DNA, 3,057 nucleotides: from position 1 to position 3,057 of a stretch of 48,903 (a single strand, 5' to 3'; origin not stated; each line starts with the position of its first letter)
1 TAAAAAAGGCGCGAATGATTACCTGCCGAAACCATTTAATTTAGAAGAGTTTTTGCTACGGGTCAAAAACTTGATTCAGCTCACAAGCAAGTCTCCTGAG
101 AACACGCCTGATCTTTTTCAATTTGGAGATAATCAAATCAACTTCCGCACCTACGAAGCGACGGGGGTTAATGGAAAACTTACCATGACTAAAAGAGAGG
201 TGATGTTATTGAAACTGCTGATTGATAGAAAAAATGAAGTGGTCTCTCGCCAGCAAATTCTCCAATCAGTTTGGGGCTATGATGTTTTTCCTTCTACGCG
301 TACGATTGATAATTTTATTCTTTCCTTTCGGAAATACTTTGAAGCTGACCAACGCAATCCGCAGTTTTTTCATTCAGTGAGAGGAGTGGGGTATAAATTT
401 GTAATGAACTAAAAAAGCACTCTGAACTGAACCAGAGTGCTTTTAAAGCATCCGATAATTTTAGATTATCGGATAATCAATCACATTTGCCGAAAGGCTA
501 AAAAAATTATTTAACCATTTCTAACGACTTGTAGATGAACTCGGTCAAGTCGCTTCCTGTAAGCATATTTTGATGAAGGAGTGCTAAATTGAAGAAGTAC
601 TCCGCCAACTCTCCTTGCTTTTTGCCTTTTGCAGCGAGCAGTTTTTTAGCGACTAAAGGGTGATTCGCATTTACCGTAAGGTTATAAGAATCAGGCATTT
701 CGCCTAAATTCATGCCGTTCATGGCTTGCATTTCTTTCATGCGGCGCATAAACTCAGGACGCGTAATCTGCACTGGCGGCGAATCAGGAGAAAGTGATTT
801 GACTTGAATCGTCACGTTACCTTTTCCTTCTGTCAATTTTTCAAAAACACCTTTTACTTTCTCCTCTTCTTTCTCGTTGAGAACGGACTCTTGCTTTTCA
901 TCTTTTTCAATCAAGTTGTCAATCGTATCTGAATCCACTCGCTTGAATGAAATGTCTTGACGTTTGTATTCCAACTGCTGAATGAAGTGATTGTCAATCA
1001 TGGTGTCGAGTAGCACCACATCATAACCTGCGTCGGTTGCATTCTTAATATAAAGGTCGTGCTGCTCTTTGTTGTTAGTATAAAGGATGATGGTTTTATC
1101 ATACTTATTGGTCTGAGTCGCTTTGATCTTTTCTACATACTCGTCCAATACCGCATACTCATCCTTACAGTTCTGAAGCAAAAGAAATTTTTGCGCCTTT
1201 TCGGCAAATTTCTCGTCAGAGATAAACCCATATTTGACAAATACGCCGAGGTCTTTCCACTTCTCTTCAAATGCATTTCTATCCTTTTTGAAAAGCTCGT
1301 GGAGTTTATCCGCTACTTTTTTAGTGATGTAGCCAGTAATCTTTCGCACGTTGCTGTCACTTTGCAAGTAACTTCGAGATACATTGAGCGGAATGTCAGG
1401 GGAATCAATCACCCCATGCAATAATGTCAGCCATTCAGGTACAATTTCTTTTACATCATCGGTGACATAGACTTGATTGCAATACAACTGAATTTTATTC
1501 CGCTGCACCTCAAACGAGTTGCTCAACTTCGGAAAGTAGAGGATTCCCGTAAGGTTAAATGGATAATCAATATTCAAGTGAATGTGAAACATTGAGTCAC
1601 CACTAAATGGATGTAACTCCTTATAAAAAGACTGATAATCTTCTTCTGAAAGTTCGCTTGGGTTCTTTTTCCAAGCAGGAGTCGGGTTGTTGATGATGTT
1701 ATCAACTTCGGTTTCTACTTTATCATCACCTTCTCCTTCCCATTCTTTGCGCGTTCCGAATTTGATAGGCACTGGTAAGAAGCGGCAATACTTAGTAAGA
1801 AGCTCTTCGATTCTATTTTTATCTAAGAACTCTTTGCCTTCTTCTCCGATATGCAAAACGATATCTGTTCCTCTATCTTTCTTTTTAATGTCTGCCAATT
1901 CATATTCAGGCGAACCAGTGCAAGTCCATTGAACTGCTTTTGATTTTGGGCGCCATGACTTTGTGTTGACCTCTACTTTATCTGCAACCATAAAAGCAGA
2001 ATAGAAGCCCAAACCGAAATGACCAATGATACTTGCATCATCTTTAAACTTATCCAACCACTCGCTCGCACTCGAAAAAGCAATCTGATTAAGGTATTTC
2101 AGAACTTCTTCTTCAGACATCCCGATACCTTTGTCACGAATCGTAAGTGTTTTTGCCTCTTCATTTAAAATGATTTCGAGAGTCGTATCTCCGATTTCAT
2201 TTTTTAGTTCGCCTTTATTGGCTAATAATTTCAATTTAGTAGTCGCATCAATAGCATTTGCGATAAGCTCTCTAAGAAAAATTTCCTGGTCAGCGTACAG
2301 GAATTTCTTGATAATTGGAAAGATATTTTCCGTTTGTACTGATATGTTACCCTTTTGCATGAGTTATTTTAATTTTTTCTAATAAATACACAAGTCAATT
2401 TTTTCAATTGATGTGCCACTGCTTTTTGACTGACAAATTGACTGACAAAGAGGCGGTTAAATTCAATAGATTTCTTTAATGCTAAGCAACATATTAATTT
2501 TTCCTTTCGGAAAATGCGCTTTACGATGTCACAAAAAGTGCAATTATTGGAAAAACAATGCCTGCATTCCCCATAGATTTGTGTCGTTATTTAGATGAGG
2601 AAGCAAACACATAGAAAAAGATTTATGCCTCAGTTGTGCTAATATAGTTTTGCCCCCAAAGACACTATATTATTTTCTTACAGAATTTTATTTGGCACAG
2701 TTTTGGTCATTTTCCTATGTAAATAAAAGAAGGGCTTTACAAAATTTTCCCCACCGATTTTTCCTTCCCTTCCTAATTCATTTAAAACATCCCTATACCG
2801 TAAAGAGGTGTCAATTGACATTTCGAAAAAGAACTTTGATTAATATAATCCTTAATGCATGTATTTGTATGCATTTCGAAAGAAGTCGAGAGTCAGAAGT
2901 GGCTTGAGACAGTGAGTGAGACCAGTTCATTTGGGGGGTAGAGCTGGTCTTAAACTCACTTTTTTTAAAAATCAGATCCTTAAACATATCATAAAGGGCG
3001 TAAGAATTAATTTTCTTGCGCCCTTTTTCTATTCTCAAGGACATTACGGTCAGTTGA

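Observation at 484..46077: Window-wide family of C(GNRA)G-capped mini-hairpin repeats, consensus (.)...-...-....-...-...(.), saturating the intergenic spacers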

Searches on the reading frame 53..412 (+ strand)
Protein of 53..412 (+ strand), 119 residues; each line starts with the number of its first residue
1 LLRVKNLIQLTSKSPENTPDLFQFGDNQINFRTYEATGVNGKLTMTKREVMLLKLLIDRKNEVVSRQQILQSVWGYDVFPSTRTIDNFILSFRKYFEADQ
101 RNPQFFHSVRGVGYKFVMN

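Call 31: search_protein_families(library=pfam, proteins=[window:53-412:+], max_evalue=0.001)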
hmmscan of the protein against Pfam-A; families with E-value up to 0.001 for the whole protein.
window:53-412:+ (119 aa): 1 family
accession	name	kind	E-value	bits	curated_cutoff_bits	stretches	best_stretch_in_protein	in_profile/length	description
PF00486.34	Trans_reg_C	-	7.3e-22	77.7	26.2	1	42-116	3-77/77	Transcriptional regulatory protein, C terminal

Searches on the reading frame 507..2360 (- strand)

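Call 31: search_protein_families(library=pfam, proteins=[window:507-2360:-], max_evalue=0.001)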
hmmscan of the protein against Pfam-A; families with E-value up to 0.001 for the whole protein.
window:507-2360:- (617 aa): 3 families
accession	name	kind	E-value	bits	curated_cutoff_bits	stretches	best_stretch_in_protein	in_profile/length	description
PF00183.23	HSP90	-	2.2e-55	189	24.4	1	218-595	77-466/518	Hsp90 protein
PF13589.12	HATPase_c_3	-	1e-10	42.2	25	1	29-146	7-104/137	Histidine kinase-, DNA gyrase B-, and HSP90-like ATPase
PF02518.31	HATPase_c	-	9.3e-06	26.5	26.4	1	29-170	10-106/111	Histidine kinase-, DNA gyrase B-, and HSP90-like ATPase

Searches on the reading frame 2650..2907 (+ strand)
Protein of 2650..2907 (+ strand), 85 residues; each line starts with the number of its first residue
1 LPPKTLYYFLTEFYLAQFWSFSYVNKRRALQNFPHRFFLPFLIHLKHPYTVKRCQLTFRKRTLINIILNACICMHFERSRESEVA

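Call 29: search_protein_families(library=pfam, proteins=[window:2650-2907:+], max_evalue=0.001)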
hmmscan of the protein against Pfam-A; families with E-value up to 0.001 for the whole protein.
window:2650-2907:+ (85 aa): 0 families
